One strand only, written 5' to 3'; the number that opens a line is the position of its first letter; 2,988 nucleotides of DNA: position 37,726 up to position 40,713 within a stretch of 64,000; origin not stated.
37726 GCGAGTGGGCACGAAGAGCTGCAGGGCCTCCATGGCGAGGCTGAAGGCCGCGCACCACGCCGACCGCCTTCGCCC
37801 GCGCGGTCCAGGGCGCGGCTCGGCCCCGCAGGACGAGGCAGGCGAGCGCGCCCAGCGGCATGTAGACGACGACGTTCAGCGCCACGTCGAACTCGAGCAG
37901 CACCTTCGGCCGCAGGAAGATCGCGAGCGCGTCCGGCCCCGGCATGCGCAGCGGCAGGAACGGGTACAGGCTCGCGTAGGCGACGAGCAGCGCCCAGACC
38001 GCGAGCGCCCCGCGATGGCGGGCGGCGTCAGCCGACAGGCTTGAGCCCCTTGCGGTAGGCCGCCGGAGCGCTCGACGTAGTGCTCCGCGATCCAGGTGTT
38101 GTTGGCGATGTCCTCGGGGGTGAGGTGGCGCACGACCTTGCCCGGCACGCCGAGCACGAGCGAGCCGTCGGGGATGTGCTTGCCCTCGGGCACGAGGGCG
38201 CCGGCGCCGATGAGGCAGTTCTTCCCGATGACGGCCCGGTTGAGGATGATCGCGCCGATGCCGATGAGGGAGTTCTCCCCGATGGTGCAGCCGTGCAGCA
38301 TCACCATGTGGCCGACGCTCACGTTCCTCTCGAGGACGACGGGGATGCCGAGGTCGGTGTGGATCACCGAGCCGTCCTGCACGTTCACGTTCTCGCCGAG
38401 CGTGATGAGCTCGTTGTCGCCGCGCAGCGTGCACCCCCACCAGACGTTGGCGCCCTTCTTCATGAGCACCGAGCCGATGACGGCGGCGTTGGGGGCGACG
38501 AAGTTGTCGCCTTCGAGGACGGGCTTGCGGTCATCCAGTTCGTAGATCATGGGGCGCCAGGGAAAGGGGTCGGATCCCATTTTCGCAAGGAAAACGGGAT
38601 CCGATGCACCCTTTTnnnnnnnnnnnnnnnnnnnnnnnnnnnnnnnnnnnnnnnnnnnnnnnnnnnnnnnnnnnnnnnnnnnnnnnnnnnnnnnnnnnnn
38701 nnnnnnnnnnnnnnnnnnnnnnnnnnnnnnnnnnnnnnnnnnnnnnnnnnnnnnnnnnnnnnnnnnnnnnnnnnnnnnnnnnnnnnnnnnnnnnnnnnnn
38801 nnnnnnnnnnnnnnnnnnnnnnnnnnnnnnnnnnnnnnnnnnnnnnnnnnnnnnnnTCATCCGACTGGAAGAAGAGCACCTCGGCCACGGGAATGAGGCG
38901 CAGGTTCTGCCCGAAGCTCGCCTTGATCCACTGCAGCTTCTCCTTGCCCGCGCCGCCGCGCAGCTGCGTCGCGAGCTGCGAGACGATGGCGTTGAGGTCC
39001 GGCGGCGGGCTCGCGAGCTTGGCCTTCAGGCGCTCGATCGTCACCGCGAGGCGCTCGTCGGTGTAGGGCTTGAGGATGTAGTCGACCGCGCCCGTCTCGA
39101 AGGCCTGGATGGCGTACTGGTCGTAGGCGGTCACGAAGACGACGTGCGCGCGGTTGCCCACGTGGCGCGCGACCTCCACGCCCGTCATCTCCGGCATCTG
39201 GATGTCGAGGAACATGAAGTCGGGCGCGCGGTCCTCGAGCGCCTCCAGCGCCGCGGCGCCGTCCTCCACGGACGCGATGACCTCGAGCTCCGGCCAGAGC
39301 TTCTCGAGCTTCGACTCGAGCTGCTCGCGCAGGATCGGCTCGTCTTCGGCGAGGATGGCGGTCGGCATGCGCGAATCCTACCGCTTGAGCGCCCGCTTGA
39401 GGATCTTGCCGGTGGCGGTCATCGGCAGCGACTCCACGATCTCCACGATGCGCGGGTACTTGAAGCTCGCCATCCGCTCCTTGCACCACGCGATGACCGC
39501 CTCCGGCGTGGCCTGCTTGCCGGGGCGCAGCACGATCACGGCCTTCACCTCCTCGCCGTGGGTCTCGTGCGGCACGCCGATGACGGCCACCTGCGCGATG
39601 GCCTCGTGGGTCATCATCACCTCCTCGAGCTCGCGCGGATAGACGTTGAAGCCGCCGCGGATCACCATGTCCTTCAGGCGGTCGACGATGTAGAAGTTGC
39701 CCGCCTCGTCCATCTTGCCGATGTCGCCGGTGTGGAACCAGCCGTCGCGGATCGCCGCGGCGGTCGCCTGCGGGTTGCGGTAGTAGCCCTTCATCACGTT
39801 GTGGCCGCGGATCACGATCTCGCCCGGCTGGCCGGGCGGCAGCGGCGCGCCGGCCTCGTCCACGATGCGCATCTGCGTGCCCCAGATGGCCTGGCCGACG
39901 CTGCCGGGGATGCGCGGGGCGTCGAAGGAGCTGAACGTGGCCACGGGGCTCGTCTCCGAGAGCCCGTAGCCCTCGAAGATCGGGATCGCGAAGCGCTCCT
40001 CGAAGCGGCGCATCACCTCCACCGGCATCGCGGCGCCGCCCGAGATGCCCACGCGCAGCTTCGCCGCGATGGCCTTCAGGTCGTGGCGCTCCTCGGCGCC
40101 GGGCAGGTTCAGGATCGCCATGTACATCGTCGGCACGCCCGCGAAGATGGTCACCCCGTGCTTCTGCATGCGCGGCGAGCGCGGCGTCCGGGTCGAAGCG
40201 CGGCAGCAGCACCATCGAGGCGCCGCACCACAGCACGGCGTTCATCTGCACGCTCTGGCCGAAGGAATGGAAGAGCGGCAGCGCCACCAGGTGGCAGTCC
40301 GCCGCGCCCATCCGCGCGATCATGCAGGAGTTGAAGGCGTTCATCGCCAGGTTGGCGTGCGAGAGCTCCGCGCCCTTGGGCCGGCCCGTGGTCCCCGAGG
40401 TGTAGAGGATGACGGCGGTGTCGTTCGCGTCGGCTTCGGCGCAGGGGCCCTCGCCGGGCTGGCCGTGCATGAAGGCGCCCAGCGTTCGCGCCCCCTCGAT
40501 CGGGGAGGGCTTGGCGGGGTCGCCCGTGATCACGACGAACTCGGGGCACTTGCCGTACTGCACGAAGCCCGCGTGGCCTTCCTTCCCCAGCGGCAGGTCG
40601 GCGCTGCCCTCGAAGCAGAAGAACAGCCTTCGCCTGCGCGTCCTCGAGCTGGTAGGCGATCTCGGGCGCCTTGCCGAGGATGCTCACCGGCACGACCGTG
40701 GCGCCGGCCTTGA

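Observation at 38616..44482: Two-component system split by an acyl-CoA dehydrogenase and an acyl-CoA ligase in one tightly packed operon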

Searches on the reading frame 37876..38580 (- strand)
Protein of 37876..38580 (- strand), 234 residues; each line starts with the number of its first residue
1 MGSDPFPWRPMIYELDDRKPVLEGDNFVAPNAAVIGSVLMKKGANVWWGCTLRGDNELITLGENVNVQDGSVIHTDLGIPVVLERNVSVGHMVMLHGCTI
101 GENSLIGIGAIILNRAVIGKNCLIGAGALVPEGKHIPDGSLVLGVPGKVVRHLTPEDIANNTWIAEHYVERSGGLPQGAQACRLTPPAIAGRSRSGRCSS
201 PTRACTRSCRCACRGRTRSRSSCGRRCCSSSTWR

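Call 5: search_protein_families(library=pfam, proteins=[window:37876-38580:-], max_evalue=0.01)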
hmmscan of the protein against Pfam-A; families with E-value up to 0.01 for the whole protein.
window:37876-38580:- (234 aa): 4 families
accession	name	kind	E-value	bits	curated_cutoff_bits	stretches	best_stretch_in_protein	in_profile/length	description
PF00132.30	Hexapep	-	9.7e-13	47.7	27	2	97-130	1-34/36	Bacterial transferase hexapeptide (six repeats)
PF25084.1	LbH_EIF2B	-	2.3e-05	24.8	54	1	59-136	22-99/105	EIF2B subunit epsilon LbH domain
PF14602.12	Hexapep_2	-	9.2e-05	22.5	27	1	117-139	3-23/34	Hexapeptide repeat of succinyl-transferase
PF24894.1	Hexapep_GlmU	-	0.0021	18.6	23.3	0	62-129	22-82/104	GlmU-like, C-terminal hexapeptide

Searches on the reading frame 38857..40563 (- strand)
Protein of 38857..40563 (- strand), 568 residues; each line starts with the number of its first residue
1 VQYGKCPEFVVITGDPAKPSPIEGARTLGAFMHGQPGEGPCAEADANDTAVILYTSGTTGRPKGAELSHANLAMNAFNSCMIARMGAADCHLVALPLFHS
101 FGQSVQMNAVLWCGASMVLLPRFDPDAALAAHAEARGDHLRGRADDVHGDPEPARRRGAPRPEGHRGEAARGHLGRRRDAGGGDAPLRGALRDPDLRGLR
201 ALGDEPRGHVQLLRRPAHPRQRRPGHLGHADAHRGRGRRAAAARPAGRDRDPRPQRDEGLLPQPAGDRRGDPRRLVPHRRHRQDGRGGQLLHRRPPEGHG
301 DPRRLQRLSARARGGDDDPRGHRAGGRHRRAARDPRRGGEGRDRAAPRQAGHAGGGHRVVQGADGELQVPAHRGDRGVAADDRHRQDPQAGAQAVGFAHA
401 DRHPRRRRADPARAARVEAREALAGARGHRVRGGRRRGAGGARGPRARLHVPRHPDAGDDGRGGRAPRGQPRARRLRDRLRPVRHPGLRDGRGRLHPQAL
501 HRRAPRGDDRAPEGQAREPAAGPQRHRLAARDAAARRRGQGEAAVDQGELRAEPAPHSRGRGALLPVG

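Call 5: search_protein_families(library=pfam, proteins=[window:38857-40563:-], max_evalue=0.01)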
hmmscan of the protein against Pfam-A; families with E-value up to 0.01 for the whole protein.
window:38857-40563:- (568 aa): 1 family
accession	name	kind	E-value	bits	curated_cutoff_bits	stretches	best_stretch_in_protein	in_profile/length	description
PF00501.34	AMP-binding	-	1.7e-23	83.5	29.9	1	40-127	155-246/384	AMP-binding enzyme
